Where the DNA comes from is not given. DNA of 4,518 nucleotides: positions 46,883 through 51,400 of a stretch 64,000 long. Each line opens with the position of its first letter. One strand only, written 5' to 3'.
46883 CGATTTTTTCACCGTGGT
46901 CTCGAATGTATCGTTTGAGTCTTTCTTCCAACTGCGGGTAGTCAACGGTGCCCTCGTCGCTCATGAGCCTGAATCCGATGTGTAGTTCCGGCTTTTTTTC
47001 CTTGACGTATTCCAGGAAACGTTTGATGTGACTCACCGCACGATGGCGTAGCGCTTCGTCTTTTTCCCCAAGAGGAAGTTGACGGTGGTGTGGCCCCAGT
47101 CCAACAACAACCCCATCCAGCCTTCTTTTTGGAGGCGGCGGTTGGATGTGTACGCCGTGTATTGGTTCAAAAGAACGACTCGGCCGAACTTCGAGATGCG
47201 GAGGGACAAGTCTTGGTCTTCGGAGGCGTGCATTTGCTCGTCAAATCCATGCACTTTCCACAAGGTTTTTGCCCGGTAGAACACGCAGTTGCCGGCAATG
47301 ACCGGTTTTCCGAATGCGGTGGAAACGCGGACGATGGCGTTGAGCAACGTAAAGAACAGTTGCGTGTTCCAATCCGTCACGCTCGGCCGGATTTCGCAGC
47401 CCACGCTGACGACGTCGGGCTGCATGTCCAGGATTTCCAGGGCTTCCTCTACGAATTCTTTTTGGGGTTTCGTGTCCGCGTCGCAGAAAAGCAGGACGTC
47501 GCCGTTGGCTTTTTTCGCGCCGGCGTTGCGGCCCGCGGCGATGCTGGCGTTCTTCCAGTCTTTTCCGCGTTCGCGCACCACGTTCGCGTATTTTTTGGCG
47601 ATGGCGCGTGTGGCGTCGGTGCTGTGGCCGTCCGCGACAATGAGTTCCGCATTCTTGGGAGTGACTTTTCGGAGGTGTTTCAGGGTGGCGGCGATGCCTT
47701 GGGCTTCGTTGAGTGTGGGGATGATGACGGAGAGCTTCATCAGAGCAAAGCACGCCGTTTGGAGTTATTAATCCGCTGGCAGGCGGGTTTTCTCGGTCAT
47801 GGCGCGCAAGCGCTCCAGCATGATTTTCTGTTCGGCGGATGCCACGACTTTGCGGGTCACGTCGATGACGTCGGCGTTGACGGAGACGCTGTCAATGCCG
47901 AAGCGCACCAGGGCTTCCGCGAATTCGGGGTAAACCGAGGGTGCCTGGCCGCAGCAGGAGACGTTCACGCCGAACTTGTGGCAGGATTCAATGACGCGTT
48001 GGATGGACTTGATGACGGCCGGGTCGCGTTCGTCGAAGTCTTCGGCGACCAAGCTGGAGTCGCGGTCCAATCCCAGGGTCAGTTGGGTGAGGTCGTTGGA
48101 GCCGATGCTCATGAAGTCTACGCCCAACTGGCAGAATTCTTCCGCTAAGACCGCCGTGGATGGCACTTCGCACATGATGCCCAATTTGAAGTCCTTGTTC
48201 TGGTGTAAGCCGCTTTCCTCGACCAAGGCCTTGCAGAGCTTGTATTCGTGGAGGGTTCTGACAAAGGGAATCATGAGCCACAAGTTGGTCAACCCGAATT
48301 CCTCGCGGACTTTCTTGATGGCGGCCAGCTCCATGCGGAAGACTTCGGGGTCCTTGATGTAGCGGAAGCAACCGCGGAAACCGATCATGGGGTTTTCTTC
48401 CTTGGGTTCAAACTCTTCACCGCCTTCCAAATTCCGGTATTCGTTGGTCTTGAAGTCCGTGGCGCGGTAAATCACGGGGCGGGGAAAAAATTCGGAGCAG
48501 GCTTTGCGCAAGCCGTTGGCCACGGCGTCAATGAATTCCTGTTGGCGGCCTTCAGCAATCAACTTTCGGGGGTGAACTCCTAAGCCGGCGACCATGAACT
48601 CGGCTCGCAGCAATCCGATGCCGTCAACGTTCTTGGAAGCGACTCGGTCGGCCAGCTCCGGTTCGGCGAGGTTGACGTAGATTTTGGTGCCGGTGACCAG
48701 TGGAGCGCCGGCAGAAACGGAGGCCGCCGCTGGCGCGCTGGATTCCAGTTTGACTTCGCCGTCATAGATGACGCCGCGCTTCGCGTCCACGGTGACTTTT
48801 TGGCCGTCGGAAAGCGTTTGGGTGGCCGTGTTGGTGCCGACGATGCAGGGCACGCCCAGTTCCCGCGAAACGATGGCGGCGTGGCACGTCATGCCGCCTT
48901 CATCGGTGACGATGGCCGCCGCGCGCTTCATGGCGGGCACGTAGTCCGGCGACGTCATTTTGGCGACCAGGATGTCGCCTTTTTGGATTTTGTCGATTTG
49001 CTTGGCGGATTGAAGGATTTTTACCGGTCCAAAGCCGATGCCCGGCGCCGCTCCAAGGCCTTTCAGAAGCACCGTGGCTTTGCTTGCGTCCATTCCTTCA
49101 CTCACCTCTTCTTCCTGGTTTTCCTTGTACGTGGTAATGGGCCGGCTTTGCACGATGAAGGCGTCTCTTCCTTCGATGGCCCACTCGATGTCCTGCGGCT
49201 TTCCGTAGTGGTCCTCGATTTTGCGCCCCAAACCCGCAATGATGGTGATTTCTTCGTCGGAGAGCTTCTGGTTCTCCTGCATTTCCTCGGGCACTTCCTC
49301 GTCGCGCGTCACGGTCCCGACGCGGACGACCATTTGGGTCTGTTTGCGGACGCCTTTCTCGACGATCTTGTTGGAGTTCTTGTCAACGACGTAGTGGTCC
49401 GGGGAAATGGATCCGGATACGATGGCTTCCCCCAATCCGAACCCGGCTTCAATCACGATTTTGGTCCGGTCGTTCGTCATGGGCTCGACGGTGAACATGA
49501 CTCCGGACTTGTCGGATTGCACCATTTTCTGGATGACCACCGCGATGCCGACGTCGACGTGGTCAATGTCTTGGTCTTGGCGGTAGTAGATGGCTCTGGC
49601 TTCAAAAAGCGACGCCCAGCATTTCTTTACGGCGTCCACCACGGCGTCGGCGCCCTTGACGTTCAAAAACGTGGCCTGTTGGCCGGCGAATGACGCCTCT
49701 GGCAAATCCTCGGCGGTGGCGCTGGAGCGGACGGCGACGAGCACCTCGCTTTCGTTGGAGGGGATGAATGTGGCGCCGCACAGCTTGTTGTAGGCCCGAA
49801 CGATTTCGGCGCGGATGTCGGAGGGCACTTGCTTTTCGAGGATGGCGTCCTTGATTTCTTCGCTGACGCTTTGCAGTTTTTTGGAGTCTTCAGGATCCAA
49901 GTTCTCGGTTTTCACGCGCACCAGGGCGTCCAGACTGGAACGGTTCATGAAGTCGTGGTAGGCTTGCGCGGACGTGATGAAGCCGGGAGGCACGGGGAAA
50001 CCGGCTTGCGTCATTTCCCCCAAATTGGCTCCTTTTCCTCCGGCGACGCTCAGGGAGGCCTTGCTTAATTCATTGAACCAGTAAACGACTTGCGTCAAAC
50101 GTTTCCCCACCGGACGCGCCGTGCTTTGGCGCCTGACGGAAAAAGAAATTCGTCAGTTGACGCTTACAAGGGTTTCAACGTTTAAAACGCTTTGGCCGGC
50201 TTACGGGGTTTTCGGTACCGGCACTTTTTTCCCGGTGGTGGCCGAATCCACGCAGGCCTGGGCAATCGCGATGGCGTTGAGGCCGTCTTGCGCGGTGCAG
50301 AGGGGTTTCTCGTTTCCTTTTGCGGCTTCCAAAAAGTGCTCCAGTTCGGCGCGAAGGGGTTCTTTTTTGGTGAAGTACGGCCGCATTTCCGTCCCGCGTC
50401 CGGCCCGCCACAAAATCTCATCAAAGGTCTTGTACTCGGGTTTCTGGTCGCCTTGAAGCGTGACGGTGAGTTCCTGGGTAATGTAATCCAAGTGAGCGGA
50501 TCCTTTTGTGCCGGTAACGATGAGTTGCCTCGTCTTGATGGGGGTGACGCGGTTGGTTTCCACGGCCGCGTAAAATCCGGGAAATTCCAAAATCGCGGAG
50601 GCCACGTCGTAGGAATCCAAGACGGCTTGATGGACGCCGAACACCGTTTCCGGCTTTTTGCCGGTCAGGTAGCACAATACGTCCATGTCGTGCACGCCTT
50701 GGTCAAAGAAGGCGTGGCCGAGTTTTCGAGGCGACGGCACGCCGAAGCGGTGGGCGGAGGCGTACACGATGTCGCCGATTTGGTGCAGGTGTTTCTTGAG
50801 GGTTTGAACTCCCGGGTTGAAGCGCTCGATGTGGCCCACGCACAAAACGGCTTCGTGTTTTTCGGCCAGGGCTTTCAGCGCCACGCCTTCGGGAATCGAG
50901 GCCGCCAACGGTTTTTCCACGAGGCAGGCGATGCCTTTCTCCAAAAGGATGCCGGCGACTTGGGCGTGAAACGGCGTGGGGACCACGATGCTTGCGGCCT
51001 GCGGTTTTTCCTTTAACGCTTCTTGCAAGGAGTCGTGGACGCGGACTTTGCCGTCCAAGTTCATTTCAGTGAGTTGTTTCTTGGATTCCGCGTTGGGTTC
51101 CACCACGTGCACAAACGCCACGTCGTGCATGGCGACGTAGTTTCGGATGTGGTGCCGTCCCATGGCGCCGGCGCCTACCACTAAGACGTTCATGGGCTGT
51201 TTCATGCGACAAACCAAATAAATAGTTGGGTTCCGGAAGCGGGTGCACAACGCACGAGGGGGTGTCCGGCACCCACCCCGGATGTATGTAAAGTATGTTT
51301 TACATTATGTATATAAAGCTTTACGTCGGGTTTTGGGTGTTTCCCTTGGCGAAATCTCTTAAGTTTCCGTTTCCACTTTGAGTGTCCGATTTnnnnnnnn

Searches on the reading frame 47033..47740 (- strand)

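Call 97: search_protein_families(library=pfam, proteins=[window:47033-47740:-], max_evalue=0.001)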
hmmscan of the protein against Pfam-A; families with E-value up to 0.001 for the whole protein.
window:47033-47740:- (235 aa): 4 families
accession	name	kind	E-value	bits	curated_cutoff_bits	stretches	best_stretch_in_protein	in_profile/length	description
PF00535.33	Glycos_transf_2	-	1.6e-27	96.9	23.3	1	4-162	1-166/168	Glycosyl transferase family 2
PF10111.15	Glyco_tranf_2_2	-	3.1e-15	56.8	27.3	1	4-185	1-202/276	Glycosyltransferase like family 2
PF13641.12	Glyco_tranf_2_3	-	2.2e-10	41.4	27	1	3-190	3-202/230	Glycosyltransferase like family 2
PF13632.12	Glyco_trans_2_3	-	1.1e-08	35.6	27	1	84-195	3-119/198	Glycosyl transferase family group 2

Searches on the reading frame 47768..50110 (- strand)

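Call 19: search_protein_families(library=pfam, proteins=[window:47768-50110:-], max_evalue=0.00001)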
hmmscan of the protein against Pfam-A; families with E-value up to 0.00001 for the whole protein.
window:47768-50110:- (780 aa): 3 families
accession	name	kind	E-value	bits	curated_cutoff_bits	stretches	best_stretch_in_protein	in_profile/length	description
PF01326.24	PPDK_N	-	8.7e-112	374.1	27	1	22-339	3-323/328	Pyruvate phosphate dikinase, AMP/ATP-binding domain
PF02896.24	PEP-utilizers_C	-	5.2e-70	236.3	22.8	1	469-760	12-292/293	PEP-utilising enzyme, PEP-binding domain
PF00391.29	PEP-utilizers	-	2.7e-30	104.2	23.1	1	375-446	1-72/72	PEP-utilising enzyme, mobile domain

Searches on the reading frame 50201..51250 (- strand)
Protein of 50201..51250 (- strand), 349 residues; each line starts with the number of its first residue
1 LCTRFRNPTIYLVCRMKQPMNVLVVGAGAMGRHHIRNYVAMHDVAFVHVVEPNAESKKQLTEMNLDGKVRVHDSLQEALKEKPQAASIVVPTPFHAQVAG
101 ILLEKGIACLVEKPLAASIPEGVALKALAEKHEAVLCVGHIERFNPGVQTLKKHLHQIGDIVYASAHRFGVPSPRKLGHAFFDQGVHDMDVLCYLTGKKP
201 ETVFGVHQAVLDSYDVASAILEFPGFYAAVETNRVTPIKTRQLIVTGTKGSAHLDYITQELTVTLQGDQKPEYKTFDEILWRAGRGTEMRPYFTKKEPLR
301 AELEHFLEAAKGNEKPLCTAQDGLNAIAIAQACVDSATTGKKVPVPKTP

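Call 97: search_protein_families(library=pfam, proteins=[window:50201-51250:-], max_evalue=0.001)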
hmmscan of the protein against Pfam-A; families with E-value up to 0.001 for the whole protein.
window:50201-51250:- (349 aa): 5 families
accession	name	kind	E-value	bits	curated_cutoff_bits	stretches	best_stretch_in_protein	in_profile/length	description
PF01408.29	GFO_IDH_MocA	-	9.6e-21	75.1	24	1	20-140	1-120/120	Oxidoreductase family, NAD-binding Rossmann fold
PF02894.22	GFO_IDH_MocA_C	-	1.2e-19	71.4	22.9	1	156-345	7-218/218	Oxidoreductase family, C-terminal alpha/beta domain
PF22725.1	GFO_IDH_MocA_C3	-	2.2e-13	50.7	27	1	158-252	13-123/124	GFO/IDH/MocA C-terminal domain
PF01262.27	AlaDh_PNT_C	-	0.00013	21.9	23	1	7-92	14-99/214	Alanine dehydrogenase/PNT, C-terminal domain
PF02629.25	CoA_binding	-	0.00045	21.3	22.3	0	18-109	2-90/97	CoA binding domain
